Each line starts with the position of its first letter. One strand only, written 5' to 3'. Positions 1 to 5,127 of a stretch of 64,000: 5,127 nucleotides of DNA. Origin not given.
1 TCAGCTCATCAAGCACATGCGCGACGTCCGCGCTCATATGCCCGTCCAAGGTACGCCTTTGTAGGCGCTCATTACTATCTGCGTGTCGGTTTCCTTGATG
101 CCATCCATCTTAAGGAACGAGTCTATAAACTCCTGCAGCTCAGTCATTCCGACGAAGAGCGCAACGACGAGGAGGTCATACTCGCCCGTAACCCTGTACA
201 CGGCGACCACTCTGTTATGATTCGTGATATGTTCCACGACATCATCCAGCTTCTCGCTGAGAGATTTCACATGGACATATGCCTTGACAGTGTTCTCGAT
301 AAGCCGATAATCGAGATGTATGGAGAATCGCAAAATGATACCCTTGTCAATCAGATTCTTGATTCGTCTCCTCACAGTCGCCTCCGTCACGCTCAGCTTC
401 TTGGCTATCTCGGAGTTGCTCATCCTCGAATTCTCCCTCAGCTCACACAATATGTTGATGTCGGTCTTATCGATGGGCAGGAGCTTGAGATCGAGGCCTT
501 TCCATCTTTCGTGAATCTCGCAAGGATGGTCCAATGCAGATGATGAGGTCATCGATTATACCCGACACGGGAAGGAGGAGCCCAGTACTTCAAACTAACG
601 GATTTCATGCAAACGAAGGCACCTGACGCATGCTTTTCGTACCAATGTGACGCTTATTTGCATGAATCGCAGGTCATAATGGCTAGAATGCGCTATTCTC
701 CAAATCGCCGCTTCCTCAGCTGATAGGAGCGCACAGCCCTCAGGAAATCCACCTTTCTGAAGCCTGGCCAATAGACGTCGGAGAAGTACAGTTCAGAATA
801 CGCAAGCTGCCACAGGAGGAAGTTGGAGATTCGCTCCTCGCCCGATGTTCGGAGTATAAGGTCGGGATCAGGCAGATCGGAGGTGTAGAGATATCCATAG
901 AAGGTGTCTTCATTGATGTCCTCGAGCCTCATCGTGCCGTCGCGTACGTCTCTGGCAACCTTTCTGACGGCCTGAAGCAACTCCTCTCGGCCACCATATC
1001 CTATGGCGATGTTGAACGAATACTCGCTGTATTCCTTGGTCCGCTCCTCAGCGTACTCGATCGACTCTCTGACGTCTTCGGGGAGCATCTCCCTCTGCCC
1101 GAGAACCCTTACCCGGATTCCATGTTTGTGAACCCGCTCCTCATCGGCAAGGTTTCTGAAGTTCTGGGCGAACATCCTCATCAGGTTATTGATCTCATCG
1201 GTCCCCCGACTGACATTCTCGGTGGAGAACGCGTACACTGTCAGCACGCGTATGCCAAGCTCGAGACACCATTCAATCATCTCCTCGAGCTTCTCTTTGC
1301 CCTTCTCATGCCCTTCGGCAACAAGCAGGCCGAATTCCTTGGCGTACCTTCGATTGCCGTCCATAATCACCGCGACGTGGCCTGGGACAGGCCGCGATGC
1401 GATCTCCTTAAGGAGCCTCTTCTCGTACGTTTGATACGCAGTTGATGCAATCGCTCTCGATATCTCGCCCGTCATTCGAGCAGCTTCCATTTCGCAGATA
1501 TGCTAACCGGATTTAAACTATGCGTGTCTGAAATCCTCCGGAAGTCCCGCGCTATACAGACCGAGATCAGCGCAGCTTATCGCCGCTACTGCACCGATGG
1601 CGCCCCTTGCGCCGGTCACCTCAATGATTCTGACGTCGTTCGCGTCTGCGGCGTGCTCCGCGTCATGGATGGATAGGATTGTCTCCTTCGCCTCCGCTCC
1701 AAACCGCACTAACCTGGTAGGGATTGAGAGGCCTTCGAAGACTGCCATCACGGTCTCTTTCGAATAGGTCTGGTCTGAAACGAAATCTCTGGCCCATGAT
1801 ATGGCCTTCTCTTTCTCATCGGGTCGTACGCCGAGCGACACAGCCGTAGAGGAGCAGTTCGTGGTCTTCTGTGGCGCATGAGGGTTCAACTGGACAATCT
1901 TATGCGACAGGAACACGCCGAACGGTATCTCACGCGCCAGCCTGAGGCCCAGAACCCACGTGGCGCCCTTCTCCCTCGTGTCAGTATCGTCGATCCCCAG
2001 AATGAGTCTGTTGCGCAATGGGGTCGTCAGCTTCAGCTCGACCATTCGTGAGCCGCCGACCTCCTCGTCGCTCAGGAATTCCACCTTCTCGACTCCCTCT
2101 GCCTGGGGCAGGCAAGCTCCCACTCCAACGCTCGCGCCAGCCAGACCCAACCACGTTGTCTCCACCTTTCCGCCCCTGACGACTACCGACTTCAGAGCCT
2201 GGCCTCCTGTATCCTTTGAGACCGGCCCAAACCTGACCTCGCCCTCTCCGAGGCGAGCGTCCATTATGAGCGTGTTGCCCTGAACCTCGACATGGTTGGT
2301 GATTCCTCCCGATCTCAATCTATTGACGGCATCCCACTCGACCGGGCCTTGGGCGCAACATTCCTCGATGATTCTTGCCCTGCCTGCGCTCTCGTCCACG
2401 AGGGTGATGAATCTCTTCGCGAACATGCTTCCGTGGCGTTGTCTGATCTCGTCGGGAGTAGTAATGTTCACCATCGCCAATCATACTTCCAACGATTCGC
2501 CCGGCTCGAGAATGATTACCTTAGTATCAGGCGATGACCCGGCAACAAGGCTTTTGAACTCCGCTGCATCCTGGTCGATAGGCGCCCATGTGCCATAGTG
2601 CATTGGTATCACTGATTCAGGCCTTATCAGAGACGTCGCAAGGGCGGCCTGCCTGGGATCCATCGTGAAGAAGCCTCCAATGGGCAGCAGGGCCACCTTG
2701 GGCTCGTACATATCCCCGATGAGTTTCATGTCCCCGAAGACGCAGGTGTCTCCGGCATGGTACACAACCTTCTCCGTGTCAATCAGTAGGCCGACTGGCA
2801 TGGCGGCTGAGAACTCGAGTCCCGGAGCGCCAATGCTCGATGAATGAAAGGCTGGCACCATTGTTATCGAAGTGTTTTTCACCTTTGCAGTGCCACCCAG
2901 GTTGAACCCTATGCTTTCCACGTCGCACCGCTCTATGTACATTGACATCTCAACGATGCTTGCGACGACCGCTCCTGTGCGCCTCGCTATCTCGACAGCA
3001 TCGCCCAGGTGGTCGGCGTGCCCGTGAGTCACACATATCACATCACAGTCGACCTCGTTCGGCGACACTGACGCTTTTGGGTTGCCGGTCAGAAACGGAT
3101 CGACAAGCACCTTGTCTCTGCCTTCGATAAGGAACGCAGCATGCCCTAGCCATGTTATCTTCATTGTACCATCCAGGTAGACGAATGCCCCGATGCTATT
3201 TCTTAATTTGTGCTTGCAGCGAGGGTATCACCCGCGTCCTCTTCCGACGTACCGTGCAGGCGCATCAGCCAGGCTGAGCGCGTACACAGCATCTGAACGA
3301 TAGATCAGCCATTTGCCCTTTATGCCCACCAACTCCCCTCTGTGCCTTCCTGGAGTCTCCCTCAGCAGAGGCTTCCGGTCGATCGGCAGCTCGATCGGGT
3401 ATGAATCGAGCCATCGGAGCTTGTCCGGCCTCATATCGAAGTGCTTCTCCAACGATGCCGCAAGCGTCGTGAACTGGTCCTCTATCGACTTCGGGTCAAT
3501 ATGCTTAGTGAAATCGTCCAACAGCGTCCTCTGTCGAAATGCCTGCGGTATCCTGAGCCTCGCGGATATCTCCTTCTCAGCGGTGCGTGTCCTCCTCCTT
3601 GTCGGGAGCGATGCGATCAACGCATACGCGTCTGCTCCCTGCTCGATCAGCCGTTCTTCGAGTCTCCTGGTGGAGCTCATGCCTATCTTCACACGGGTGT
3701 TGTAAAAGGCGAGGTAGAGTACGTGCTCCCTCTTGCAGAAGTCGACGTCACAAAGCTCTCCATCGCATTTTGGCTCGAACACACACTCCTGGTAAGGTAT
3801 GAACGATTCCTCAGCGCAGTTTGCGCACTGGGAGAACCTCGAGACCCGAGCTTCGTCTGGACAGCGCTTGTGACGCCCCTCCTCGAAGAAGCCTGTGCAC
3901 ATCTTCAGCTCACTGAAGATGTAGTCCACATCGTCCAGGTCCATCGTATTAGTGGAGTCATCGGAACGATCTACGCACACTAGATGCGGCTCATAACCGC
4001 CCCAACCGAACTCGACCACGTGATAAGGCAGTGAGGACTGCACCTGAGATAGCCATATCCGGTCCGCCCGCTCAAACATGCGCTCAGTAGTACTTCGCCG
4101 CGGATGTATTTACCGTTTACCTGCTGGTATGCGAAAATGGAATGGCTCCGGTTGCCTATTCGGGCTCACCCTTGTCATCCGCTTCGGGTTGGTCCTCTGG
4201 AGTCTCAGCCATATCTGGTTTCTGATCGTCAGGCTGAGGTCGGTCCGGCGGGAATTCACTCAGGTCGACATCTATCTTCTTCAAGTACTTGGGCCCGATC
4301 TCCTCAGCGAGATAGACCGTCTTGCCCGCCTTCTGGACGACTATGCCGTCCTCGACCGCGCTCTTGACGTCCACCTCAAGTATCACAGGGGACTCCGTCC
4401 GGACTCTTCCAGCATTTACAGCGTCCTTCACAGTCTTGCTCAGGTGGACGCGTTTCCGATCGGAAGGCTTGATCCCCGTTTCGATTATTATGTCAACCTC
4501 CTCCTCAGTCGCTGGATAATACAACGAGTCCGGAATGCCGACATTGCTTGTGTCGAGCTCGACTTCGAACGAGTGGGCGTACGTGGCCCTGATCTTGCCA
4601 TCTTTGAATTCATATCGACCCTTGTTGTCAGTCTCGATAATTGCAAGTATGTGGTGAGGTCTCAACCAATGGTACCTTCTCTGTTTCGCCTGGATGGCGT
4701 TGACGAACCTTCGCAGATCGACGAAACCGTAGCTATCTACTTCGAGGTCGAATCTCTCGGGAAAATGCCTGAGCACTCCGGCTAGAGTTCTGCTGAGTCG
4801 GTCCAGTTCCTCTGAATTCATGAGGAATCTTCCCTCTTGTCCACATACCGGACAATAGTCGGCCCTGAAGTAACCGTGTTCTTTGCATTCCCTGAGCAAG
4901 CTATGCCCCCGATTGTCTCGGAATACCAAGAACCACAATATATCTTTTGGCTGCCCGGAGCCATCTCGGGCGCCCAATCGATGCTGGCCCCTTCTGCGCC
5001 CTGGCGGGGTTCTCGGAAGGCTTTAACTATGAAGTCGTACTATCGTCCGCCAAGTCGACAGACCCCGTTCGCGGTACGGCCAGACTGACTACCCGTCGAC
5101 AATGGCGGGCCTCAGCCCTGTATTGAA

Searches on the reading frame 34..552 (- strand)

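Call 20: search_protein_families(library=pfam, proteins=[window:34-552:-], max_evalue=0.001)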
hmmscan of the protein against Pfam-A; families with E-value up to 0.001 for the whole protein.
window:34-552:- (172 aa): 13 families
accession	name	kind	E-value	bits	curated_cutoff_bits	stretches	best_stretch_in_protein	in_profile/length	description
PF01037.27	AsnC_trans_reg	-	1.1e-16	60.9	25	1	94-162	2-72/73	Lrp/AsnC ligand binding domain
PF13412.12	HTH_24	-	3.4e-16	59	21.9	1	27-73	1-47/48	Winged helix-turn-helix DNA-binding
PF13404.12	HTH_AsnC-type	-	1.2e-13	51.1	27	1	27-67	1-41/42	AsnC-type helix-turn-helix domain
PF01047.28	MarR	-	5.8e-09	36.2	24.6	1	30-81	4-55/59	MarR family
PF08279.18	HTH_11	-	2.1e-07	31.1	25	1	34-73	5-45/55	HTH domain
PF13730.12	HTH_36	-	4.7e-07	29.9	25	1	34-73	13-55/55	Helix-turn-helix domain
PF01022.26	HTH_5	-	5.2e-06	26.7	22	1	28-73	1-45/47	Bacterial regulatory protein, arsR family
PF08220.18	HTH_DeoR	-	2.5e-05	24.3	21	1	34-75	5-46/57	DeoR-like helix-turn-helix domain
PF12840.13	HTH_20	-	8.3e-05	22.9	27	1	29-73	4-48/51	Helix-turn-helix domain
PF08281.18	Sigma70_r4_2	-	0.00026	21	25.7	1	38-65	21-48/54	Sigma-70, region 4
PF25213.1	HVO_A0261_N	-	0.00048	20.4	35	1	32-76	14-57/86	HVO_A0261 N-terminal domain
PF09339.16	HTH_IclR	-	0.00067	19.8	22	0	40-73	15-48/52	IclR helix-turn-helix domain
PF01978.25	TrmB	-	0.00068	19.9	25.6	0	27-75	6-54/68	Sugar-specific transcriptional regulator TrmB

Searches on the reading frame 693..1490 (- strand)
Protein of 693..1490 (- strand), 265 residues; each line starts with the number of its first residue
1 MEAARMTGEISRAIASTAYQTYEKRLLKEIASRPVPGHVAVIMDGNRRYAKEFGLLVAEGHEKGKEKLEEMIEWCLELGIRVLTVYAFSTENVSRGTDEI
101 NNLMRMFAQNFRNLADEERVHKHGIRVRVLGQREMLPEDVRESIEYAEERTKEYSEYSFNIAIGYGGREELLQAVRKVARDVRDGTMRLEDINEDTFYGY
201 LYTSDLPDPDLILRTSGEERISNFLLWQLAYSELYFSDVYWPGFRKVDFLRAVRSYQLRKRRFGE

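Call 20: search_protein_families(library=pfam, proteins=[window:693-1490:-], max_evalue=0.001)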
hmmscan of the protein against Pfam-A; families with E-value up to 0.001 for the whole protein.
window:693-1490:- (265 aa): 1 family
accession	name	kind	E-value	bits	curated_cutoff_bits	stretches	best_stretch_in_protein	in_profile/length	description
PF01255.24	Prenyltransf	-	9.6e-84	280.7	27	1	42-264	1-219/219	Putative undecaprenyl diphosphate synthase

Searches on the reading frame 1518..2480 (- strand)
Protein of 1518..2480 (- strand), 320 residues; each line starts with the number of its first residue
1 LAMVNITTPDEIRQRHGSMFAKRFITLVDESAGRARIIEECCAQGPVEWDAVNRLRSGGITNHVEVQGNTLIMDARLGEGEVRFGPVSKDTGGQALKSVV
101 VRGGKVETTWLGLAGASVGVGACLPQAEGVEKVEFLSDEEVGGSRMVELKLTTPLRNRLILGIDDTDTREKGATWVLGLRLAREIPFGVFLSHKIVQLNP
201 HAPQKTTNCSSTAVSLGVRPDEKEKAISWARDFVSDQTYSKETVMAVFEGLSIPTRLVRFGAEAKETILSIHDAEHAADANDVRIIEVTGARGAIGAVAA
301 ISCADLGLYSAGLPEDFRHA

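Call 20: search_protein_families(library=pfam, proteins=[window:1518-2480:-], max_evalue=0.001)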
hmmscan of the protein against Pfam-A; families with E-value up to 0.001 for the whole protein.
window:1518-2480:- (320 aa): 2 families
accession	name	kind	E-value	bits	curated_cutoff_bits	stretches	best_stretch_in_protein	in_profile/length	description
PF22641.2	TiaS_TCKD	-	6e-14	52.8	27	1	161-217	2-60/156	TiaS TCKD domain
PF08489.16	TiaS_FLD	-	1.1e-07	32.5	21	1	191-253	61-112/116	TiaS FLD domain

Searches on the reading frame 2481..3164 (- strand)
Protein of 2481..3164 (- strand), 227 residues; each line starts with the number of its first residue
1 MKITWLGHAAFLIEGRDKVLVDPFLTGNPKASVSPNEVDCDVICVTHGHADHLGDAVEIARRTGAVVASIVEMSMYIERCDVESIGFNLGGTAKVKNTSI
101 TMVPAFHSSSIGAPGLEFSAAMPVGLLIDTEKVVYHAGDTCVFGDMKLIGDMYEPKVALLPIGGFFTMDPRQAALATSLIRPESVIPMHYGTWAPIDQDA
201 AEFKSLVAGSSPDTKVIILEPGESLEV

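Call 20: search_protein_families(library=pfam, proteins=[window:2481-3164:-], max_evalue=0.001)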
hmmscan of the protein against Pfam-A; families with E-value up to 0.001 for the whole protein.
window:2481-3164:- (227 aa): 3 families
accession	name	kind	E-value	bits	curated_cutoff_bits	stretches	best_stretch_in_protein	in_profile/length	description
PF13483.12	Lactamase_B_3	-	9.5e-22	78.1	24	1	2-189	1-160/160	Beta-lactamase superfamily domain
PF12706.13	Lactamase_B_2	-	4.2e-21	75.9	27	1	19-190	3-200/200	Beta-lactamase superfamily domain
PF00753.33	Lactamase_B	-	2.5e-12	47.6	22.7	1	4-176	2-177/196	Metallo-beta-lactamase superfamily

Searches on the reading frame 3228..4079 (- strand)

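Call 20: search_protein_families(library=pfam, proteins=[window:3228-4079:-], max_evalue=0.001)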
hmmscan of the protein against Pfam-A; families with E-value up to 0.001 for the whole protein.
window:3228-4079:- (283 aa): 1 family
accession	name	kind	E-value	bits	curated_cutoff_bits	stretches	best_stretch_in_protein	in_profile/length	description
PF10977.13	DUF2797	-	1.2e-15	58.5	25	1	83-263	28-215/227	Protein of unknown function (DUF2797)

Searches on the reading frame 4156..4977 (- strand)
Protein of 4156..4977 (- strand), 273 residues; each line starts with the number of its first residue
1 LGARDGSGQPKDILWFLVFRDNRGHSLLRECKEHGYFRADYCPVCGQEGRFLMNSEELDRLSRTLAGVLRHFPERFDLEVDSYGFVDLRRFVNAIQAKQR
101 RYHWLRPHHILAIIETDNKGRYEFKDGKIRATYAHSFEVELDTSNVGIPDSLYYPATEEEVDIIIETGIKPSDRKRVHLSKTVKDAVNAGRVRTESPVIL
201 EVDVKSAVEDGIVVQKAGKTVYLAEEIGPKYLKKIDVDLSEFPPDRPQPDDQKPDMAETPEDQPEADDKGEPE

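Call 20: search_protein_families(library=pfam, proteins=[window:4156-4977:-], max_evalue=0.001)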
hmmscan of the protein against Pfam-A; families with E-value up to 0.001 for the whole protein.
window:4156-4977:- (273 aa): 1 family
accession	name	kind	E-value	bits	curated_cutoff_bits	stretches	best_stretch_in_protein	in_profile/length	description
PF01885.22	PTS_2-RNA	-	3.3e-29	102.6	26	1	59-225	4-176/177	RNA 2'-phosphotransferase, Tpt1 / KptA family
